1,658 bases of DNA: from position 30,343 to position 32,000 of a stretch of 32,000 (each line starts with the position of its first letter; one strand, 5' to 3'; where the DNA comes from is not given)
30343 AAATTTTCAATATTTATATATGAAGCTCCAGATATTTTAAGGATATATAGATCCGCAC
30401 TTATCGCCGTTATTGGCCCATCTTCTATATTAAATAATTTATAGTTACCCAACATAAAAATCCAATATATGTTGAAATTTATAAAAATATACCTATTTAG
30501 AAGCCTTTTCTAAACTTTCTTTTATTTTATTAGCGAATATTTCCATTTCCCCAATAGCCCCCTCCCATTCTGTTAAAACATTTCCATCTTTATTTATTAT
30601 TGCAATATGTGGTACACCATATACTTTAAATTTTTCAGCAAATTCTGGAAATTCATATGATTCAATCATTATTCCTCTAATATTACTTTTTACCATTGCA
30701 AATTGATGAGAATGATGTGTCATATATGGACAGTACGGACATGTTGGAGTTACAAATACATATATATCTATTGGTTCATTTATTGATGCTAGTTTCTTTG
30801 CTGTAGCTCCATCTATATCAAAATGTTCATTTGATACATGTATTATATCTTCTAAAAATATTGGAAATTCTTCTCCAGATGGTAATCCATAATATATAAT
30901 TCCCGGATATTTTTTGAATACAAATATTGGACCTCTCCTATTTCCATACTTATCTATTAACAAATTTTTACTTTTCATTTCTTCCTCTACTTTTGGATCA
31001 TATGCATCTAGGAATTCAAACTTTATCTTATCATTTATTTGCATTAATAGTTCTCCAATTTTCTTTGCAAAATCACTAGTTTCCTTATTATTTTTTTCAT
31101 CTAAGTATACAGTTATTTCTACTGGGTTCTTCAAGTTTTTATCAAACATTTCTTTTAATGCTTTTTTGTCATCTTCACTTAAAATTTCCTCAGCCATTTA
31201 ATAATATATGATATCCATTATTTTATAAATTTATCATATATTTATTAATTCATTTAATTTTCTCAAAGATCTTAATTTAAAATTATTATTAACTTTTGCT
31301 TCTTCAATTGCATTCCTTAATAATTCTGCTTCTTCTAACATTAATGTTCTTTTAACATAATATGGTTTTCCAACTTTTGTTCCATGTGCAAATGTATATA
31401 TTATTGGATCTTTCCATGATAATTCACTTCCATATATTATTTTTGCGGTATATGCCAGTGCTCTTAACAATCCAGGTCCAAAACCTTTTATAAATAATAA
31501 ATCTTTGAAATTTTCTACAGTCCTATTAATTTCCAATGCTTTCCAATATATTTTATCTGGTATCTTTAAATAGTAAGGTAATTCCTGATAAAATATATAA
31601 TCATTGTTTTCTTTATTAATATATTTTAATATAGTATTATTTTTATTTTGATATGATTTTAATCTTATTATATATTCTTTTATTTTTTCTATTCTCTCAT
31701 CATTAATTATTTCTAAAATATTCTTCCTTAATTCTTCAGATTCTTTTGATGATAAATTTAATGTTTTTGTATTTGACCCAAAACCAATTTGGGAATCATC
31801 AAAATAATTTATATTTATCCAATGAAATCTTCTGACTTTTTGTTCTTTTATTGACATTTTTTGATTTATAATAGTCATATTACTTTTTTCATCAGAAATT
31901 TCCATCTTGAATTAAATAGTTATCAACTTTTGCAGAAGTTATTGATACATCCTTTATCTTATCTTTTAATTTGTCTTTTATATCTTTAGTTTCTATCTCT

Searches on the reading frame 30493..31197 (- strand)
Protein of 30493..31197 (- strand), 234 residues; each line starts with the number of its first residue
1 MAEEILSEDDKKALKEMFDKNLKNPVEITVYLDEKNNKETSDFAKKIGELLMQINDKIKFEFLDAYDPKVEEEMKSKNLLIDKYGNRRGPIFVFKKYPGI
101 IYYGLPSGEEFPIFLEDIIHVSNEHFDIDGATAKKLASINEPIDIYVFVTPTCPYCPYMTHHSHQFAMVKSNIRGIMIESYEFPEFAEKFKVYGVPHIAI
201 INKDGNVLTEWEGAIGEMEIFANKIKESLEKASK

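Call 64: search_protein_families(library=pfam, proteins=[window:30493-31197:-], max_evalue=0.001)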
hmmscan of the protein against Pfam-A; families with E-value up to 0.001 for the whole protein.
window:30493-31197:- (234 aa): 5 families
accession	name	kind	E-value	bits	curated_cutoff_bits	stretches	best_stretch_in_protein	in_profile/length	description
PF23357.1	DUF7088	-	5.7e-10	39.8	27.8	1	20-74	16-74/105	Domain of unknown function (DUF7088)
PF13192.12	Thioredoxin_3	-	2.8e-09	37.3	24.8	1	144-202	2-56/76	Thioredoxin domain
PF13098.12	Thioredoxin_2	-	3.6e-06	27.7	27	1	145-220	9-99/104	Thioredoxin-like domain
PF00085.26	Thioredoxin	-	0.00022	21.6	23.5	1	147-220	24-97/103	Thioredoxin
PF13905.12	Thioredoxin_8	-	0.00086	20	27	0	180-207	67-94/94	Thioredoxin-like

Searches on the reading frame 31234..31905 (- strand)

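Call 64: search_protein_families(library=pfam, proteins=[window:31234-31905:-], max_evalue=0.001)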
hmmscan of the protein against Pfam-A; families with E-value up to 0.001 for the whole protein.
window:31234-31905:- (223 aa): 1 family
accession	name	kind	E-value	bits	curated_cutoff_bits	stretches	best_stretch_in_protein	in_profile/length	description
PF05559.16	DUF763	-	1.5e-32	113.5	35.5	1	4-184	146-319/319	Protein of unknown function (DUF763)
